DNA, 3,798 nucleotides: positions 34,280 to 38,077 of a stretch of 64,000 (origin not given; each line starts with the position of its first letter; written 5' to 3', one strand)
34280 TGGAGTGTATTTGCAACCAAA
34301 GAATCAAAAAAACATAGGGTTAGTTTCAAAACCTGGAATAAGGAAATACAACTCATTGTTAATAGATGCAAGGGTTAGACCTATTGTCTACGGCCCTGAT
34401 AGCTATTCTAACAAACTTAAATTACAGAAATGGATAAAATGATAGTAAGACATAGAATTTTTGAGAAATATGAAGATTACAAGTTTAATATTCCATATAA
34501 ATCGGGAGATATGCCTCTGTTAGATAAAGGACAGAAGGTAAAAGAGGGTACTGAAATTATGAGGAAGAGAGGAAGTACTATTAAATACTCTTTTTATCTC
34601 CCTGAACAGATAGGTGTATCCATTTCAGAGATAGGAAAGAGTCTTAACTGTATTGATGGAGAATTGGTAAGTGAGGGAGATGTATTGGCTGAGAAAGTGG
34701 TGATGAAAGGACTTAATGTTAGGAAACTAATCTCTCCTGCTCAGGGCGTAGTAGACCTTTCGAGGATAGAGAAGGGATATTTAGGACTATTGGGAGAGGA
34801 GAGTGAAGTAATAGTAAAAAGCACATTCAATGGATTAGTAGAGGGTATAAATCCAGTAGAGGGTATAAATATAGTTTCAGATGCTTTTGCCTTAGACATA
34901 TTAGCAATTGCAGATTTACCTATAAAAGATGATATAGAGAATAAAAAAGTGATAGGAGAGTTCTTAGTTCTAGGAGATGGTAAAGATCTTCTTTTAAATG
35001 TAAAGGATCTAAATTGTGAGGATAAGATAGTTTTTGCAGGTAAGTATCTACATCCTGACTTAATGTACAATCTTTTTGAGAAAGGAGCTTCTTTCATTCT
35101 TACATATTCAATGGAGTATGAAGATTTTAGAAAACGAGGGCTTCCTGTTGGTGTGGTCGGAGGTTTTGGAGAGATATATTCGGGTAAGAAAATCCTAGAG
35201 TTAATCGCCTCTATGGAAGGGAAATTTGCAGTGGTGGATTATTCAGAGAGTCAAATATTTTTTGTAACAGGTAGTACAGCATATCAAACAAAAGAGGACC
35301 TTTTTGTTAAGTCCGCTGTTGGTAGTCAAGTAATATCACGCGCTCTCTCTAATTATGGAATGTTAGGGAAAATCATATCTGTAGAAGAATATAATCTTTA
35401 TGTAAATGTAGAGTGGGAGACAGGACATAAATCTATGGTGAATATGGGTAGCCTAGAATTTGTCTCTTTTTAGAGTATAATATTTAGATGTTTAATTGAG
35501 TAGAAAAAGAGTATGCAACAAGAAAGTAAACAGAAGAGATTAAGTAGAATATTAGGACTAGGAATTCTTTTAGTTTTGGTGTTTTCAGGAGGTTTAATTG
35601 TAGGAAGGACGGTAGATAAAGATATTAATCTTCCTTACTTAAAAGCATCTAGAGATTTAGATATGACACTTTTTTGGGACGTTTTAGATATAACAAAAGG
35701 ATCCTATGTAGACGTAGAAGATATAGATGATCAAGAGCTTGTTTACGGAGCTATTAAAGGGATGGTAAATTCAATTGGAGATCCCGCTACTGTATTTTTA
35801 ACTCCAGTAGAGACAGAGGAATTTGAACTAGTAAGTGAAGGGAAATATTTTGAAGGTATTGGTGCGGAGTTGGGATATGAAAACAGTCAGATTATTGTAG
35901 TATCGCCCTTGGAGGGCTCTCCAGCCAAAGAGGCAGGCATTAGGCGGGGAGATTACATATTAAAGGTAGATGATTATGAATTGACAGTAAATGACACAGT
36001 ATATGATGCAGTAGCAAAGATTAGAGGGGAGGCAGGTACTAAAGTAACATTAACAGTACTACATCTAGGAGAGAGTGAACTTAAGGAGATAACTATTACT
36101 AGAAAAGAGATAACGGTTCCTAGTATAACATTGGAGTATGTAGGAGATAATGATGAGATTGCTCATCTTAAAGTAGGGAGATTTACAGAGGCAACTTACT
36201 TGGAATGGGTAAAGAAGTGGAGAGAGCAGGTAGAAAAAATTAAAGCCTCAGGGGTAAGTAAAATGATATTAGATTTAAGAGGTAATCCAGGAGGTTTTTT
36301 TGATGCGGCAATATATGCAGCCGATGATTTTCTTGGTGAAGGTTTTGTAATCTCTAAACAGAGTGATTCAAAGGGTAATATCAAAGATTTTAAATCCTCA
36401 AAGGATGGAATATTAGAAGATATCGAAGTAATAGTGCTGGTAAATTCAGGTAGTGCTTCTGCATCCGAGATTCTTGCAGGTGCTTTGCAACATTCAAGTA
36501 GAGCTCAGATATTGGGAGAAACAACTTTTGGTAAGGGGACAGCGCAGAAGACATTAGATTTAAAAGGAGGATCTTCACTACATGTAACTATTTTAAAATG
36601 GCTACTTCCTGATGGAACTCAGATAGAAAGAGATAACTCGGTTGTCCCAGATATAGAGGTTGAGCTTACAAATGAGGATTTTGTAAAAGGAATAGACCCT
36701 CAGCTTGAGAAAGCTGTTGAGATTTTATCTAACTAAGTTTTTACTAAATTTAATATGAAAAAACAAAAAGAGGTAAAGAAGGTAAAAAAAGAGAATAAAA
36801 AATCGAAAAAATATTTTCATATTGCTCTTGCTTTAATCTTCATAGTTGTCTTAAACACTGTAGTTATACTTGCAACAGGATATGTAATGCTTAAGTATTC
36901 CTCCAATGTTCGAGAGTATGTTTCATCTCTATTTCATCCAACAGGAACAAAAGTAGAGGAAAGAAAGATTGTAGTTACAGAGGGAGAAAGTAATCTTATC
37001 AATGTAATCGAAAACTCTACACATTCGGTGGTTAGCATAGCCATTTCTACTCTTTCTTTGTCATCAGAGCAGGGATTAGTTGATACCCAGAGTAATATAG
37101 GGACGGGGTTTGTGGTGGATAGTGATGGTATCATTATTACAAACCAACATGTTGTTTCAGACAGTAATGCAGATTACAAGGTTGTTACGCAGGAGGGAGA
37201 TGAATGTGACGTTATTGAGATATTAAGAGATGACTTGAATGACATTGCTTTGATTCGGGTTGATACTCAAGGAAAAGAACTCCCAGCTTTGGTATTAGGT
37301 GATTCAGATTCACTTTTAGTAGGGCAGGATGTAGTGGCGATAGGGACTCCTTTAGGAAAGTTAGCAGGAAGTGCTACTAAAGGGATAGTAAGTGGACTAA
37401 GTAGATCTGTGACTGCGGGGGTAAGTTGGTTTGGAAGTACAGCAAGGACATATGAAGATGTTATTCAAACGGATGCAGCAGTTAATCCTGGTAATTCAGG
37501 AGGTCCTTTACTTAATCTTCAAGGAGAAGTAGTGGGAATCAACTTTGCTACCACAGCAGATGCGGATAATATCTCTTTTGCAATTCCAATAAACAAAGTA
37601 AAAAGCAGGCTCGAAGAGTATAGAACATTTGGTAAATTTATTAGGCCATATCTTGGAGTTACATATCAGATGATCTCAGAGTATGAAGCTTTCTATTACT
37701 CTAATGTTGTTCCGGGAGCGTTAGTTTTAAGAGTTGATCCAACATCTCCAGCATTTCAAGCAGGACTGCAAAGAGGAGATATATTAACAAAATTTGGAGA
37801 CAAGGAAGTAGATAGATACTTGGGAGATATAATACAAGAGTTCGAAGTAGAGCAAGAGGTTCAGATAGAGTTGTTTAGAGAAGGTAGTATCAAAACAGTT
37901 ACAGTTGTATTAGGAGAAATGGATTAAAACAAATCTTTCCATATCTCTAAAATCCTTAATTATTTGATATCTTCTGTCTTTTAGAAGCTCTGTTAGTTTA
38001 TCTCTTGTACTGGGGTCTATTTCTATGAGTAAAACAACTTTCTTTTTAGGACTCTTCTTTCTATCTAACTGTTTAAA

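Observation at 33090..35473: Translationally coupled pair of unassignable proteins between rpsR and the CtpA/HtrA protease pair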

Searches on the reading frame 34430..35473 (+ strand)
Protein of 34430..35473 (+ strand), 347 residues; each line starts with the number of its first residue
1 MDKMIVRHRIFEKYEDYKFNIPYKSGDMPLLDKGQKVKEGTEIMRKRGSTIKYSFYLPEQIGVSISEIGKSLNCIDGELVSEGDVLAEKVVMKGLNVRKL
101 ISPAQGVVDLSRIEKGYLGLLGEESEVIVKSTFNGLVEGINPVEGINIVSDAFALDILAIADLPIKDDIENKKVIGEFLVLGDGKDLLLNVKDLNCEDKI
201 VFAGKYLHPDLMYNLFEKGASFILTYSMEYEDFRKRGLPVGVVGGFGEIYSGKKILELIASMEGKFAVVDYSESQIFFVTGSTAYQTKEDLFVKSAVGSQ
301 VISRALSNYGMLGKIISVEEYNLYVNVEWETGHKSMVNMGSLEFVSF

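Call 3: search_protein_families(library=pfam, proteins=[window:34430-35473:+], max_evalue=1)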
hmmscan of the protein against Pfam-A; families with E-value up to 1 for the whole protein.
window:34430-35473:+ (347 aa): 1 family
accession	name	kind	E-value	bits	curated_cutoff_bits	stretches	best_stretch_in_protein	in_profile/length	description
PF00364.28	Biotin_lipoyl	-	0.048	13.9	22.1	0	61-109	8-54/73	Biotin-requiring enzyme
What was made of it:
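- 34610..34756 (+): Barrel-sandwich-hybrid (biotinyl/lipoyl-like) region of B, residues 61-109 of the 347-aa ORF. The hairpin position that carries the modified Lys in carrier domains is Gly-Gly in most family members. Pfam Biotin_lipoyl at E 0.048 in the window protein (call 3).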

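Call 4: search_protein_families(library=ncbifam, proteins=[window:34430-35473:+], max_evalue=1)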
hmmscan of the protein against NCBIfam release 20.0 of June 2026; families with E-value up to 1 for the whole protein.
window:34430-35473:+ (347 aa): 0 families

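Call 6: search_solved_structures(query=window:34430-35473:+, max_evalue=10)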
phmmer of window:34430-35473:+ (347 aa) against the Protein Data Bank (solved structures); distinct sequences matched with E-value up to 10: 0.

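Call 8: find_homologous_proteins(query=window:34430-35473:+, max_evalue=0.001)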
Query window:34430-35473:+ (347 aa): 96 proteins with E <= 0.001 among 3101 candidates.
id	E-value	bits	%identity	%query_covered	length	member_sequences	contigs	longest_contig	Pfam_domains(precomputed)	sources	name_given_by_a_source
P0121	2.1e-218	742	99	100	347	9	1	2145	-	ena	-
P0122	1.0e-192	658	85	100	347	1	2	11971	-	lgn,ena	-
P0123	4.4e-190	649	85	99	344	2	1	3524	-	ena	-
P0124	7.9e-185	632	82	99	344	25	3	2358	-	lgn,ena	-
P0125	1.7e-175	601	77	99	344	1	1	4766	-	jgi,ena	-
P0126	2.5e-172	591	78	99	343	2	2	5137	-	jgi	jgi:hypothetical protein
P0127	1.7e-169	582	76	99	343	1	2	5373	-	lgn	-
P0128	1.1e-147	510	66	99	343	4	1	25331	-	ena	-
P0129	7.5e-145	501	65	99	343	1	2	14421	-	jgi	jgi:hypothetical protein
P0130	8.5e-145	500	67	99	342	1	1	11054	-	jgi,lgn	jgi:hypothetical protein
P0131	1.1e-144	500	66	99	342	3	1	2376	-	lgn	-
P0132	1.6e-144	499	66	99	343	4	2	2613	-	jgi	jgi:hypothetical protein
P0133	3.6e-143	495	63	99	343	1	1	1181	-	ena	-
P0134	4.5e-142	491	64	99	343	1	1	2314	-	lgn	-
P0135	8.0e-142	491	65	99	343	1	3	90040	-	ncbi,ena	-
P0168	1.7e-113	397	54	99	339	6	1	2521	PF25984.1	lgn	-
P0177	1.7e-108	381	50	99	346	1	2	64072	PF25984.1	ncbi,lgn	-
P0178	1.2e-107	378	51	99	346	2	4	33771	PF25984.1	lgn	-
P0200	4.4e-97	343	48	99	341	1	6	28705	PF25984.1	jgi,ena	-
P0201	7.4e-97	343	49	99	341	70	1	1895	PF25984.1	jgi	-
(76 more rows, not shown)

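Call 20: predict_structure(alignment_id=A2)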
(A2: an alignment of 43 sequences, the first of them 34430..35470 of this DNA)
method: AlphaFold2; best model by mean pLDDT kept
length: 347 residues; sequences in the alignment: 43
mean_pLDDT: 85.8   pTM: 0.83
mean pLDDT of the five models: 85.8, 84.5, 84.1, 82.1, 81.7
residues with pLDDT >= 90: 167; 70-90: 149; 50-70: 19; < 50: 12
segments of 3 or more residues with pLDDT < 50: 286-293
pLDDT, mean of each block of 10 residues (from residue 1): 66 89 85 93 86 89 89 94 95 84 94 89 86 93 89 92 61 89 83 86 92 90 93 84 86 87 94 92 52 67 86 88 86 89 85
secondary structure, 60 per line:
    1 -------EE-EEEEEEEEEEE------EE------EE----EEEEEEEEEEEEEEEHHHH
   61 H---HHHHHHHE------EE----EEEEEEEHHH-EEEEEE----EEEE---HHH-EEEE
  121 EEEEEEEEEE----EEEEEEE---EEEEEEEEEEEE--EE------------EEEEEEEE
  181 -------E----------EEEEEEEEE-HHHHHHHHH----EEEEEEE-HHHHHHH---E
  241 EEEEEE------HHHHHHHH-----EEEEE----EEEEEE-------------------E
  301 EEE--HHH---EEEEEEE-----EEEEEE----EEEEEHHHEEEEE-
elements in order: E11-21 E42-56 H57-61 H65-71 E85-91 E96-101 E106-109 E117-130 E135-141 E145-156 E173-180 E199-207 H209-217 E222-228 H230-236 E240-246 H253-260 E266-270 E275-280 E300-303 E312-318 E324-329 E334-338 E342-346
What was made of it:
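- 34439..35473 (+): Gene B, 344 aa from ATG 34439 (347 aa from 34430). A cytoplasmic, probably non-enzymatic, three-domain protein; a new family with the same distribution as A. Call 20 (model, pLDDT 85.8).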

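Call 25: search_protein_families(library=pfam, alignment_id=A2, max_evalue=0.1)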
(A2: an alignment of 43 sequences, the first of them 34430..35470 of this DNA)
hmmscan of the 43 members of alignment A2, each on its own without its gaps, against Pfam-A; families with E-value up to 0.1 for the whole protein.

A. member 1, window:34430-35470:+ (347 aa): 1 family
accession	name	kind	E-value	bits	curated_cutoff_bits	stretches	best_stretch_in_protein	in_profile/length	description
PF00364.28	Biotin_lipoyl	-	0.048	13.9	22.1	0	61-109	8-54/73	Biotin-requiring enzyme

B. families by the number of members that match (of 43 scanned): 14 families
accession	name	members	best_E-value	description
PF13533.13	Biotin_lipoyl_2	13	5.1e-05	Biotin-lipoyl like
PF00364.28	Biotin_lipoyl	8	0.0064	Biotin-requiring enzyme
PF02699.20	YajC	5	0.0055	Preprotein translocase subunit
PF16589.12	BRCT_2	5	0.0078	BRCT domain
PF05896.17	NQRA_N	4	0.00073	NqrA N-terminal barrel-sandwich hybrid domain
PF14192.12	DUF4314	4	0.00086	Domain of unknown function (DUF4314)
PF22246.2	NeqB_N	2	0.0031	NeqB N-terminal domain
PF21668.3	RPOC_hybrid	2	0.073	DNA-directed RNA polymerase subunit beta', hybrid domain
PF23044.1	SH3-C_UBE2O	1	0.0015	UBE2O, ubiquitin binding SH3-C domain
PF25133.1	TYW2_N_2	1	0.017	TYW2 N-terminal domain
PF13375.12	RnfC_N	1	0.053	RnfC Barrel sandwich hybrid domain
PF18298.6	NusG_add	1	0.061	NusG additional domain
PF16886.11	ATP-synt_ab_Xtn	1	0.07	ATPsynthase alpha/beta subunit barrel-sandwich domain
PF18719.7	ArlS_N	1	0.08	ArlS sensor domain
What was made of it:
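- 34610..34756 (+): Biotin_lipoyl_2 hits 13 of 43 members (best 5e-5), NQRA_N hits 4 of 43 (call 25).
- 35318..35470 (+): C-terminal KOW/SH3-like barrel of B, about residues 297-347. Weak Pfam hits to YajC (5 of 43), DUF4314 (4 of 43) and NusG_add (1 of 43) (call 25).
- On KOW domain (NusG/Spt5/L24 type); B C-terminus: There is no Pfam KOW hit; only weak hits to YajC, DUF4314 and NusG_add in 1-5 of 43 members (call 25).
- Closest known: NusG/Spt5 KOW domains and ribosomal KOW proteins. Different: No Pfam KOW hit above threshold (calls 3, 25).
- There is no Pfam KOW hit above threshold (calls 3, 25).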

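Call 30: find_homologous_proteins(query=A2, max_evalue=0.001)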
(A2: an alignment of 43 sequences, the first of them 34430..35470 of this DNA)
Query A2 (43 sequences) (347 aa, profile of the alignment): 158 proteins with E <= 0.001 among 8000 candidates; the best 120 are listed.
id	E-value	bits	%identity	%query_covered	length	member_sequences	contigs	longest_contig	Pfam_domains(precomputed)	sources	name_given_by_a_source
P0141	1.2e-163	562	63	99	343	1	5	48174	-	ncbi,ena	-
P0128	2.7e-163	561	66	99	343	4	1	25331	-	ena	-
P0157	5.1e-163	560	59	99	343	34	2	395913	-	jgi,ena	-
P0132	1.4e-162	558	66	99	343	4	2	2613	-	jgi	jgi:hypothetical protein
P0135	2.8e-162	557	65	99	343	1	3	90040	-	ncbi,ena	-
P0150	3.8e-162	557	61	99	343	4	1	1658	-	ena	-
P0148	3.8e-162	557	61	99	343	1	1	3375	-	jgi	-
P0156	4.3e-162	557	60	99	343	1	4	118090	-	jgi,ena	-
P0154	5.0e-162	557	60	99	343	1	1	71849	-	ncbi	-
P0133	5.7e-162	556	63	99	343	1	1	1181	-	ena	-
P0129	6.1e-162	556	65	99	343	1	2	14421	-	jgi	jgi:hypothetical protein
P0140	1.4e-161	555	63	99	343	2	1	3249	-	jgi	jgi:hypothetical protein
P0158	1.9e-161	555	60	99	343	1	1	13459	-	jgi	jgi:hypothetical protein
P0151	2.1e-161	555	60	99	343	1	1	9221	-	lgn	-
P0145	3.9e-161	554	62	99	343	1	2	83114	-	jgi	jgi:hypothetical protein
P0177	2.6e-154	531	50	99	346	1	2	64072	PF25984.1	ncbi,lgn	-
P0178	2.6e-154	531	51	99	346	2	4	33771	PF25984.1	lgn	-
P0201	1.0e-153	529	49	99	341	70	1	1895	PF25984.1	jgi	-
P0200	9.4e-153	526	48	99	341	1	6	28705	PF25984.1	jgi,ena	-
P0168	8.3e-151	520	54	99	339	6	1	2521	PF25984.1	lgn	-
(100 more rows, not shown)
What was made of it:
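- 34610..34756 (+): PF25984 is precomputed on 7 homologs (calls 8, 30).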

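Call 32: search_solved_structures(query=A2, max_evalue=10)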
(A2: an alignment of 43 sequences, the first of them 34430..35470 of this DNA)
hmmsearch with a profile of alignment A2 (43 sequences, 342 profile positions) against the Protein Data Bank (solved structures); distinct sequences matched with E-value up to 10: 12.
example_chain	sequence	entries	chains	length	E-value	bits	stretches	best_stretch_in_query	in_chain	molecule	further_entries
1z6h_A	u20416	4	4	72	0.017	17.1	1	26-86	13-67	Biotin/Lipoyl Attachment Protein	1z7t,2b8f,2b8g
5ak9_A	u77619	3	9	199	0.13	14.3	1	24-87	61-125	HOMING ENDONUCLEASE I-DMOI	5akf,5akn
5o6i_A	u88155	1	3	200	0.28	13.1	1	24-86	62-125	Homing endonuclease I-DmoI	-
1b24_A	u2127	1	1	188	0.31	13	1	24-86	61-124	Homing endonuclease I-DmoI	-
2vs7_A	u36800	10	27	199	0.35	12.8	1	24-86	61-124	HOMING ENDONUCLEASE I-DMOI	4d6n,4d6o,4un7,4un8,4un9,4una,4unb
4un7_G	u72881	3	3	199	0.35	12.8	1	24-86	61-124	HOMING ENDONUCLEASE I-DMOI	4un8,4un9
5akm_A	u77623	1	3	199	0.35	12.8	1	24-86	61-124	HOMING ENDONUCLEASE I-DMOI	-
2vs8_A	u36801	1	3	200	0.35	12.8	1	24-86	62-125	HOMING ENDONUCLEASE I-DMOI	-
3u9s_A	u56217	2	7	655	0.49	12.4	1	25-85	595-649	Methylcrotonyl-CoA carboxylase, alpha-subunit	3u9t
3lnn_A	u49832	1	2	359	0.52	12.3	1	124-205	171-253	Membrane fusion protein (MFP) heavy metal cation efflux ZneB (CzcB-like)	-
6rxy_Cz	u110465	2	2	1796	0.58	12.1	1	84-147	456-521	Rrp5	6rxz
2jku_A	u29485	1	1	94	0.71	11.8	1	26-85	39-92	PROPIONYL-COA CARBOXYLASE ALPHA CHAIN, MITOCHONDRIAL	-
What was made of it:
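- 34610..34756 (+): The profile against PDB hits biotinyl domain 1z6h at E 0.017 (call 32).
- On Biotinyl/lipoyl carrier domain; B N-terminal half: The BSH-type sequence gives weak hits in 13 of 43 and 8 of 43 members (call 25) and to PDB 1z6h at E 0.017 (call 32).
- On HlyD-type periplasmic adaptor / membrane-fusion proteins: PF25984 is precomputed on 7 homologs (calls 8, 30), and there is a weak profile hit to ZneB at E 0.52 (call 32).
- Closest known: Barrel-sandwich-hybrid domains. Same: The sequence pattern '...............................' gives recurrent weak Pfam hits (Biotin_lipoyl_2 13 of 43, NQRA_N 4 of 43, PF25984 on 7 homologs) (calls 8, 25, 30, 32).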

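Call 57: search_protein_families(library=padloc, proteins=[window:34439-35470:+], max_evalue=0.1)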
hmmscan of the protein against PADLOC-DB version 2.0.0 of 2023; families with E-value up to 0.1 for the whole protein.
window:34439-35470:+ (344 aa): 0 families

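Call 58: search_protein_families(library=phrogs, proteins=[window:34439-35470:+], max_evalue=0.1)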
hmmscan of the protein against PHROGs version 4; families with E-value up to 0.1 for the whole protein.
window:34439-35470:+ (344 aa): 1 family
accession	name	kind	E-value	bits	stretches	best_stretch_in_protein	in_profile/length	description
phrog_37954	-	unknown function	0.058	14.2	0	180-228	23-71/73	-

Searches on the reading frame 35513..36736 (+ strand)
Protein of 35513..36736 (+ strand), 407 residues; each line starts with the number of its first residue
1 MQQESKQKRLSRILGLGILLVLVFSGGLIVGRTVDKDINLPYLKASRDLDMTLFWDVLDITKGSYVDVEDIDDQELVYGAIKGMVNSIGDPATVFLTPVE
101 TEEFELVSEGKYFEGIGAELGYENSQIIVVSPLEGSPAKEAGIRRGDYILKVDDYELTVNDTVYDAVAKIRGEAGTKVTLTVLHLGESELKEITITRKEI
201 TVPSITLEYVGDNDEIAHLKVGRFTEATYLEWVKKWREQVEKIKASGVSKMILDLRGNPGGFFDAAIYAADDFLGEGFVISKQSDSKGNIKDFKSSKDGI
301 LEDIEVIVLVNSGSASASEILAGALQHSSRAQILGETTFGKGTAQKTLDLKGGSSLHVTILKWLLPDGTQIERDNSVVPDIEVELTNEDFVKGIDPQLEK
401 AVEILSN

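Call 3: search_protein_families(library=pfam, proteins=[window:35513-36736:+], max_evalue=1)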
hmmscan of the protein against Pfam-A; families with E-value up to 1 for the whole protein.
window:35513-36736:+ (407 aa): 8 families
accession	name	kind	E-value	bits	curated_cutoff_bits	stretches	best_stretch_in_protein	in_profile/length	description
PF03572.23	Peptidase_S41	-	2.4e-40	138.3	24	1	216-383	2-165/165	Peptidase family S41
PF13180.12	PDZ_2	-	3.2e-11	43.8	27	1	116-193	3-78/80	PDZ domain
PF17820.7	PDZ_6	-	1.6e-10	41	27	1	128-182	1-52/54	PDZ domain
PF00595.29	PDZ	-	1.1e-07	32.6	23.2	1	114-183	12-81/81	PDZ domain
PF22694.1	CtpB_N-like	-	6.5e-07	30.2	27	1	56-96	43-81/85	Activating protease CtpB N-terminal domain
PF14685.13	PDZ_Tricorn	-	0.00024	21.5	25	1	132-194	27-87/88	Tricorn protease PDZ domain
PF04495.20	GRASP55_65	-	0.00032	21.5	27.7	1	128-198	46-114/138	GRASP55/65 PDZ-like domain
PF25793.1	WH_2nd_NFRKB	-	0.12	12.9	27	1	126-183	27-85/139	NFRKB second winged helix domain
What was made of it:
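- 35513..36736 (+): S41 (Ctp-type) PDZ serine protease with an N-terminal membrane anchor. It lies 40 nt after B and is the conserved 3' neighbour of the pair. Pfam Peptidase_S41 at 2.4e-40, plus PDZ and CtpB_N-like (call 3).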

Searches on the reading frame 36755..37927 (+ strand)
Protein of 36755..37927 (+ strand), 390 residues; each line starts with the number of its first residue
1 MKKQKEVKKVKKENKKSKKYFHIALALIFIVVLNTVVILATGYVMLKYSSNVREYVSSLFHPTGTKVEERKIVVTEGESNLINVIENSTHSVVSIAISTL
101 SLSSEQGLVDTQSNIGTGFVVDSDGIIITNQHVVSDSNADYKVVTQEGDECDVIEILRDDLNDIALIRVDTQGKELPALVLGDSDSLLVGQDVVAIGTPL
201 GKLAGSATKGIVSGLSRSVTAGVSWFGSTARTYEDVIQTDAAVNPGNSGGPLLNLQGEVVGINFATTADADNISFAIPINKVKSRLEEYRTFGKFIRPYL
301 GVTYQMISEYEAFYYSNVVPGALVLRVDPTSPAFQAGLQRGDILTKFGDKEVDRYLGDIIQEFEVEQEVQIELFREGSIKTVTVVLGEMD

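Call 3: search_protein_families(library=pfam, proteins=[window:36755-37927:+], max_evalue=1)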
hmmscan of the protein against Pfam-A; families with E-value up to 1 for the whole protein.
window:36755-37927:+ (390 aa): 11 families
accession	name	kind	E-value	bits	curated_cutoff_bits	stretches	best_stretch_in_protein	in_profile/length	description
PF13365.12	Trypsin_2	-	1.5e-34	120.2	27.6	1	116-262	1-144/144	Trypsin-like peptidase domain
PF00089.32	Trypsin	-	2.4e-21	77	20.6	1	113-283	24-217/220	Trypsin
PF13180.12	PDZ_2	-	4.3e-10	40.2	27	1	298-385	1-79/80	PDZ domain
PF17820.7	PDZ_6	-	1.1e-06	28.7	27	1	324-360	2-37/54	PDZ domain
PF10459.15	Peptidase_S46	-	4.7e-05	22.7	22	1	245-270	632-657/698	Peptidase S46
PF00949.27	Peptidase_S7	-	0.00011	22.5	20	1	206-270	56-120/131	Peptidase S7, Flavivirus NS3 serine protease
PF10749.14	DUF2534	-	0.0089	16.6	22.4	1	15-68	5-58/80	Protein of unknown function (DUF2534)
PF06161.16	DUF975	-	0.11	12.8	34.8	1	1-61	1-60/243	Protein of unknown function (DUF975)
PF15188.11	CCDC-167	-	0.23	12.2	27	1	2-33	53-81/84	Coiled-coil domain-containing protein 167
PF06589.16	CRA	-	0.59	10.6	26.6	1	2-47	74-115/123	Circumsporozoite-related antigen (CRA)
PF01732.22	Mycop_pep_DUF31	-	0.97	9.5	27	1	240-265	321-346/346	Mycoplasma peptidase (DUF31)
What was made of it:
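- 36755..37927 (+): HtrA-type trypsin-like PDZ protease with an N-terminal membrane anchor, 19 nt after the S41 gene. It is the last gene of the probable transcription unit. Pfam Trypsin_2 at 1.5e-34, plus PDZ (call 3).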
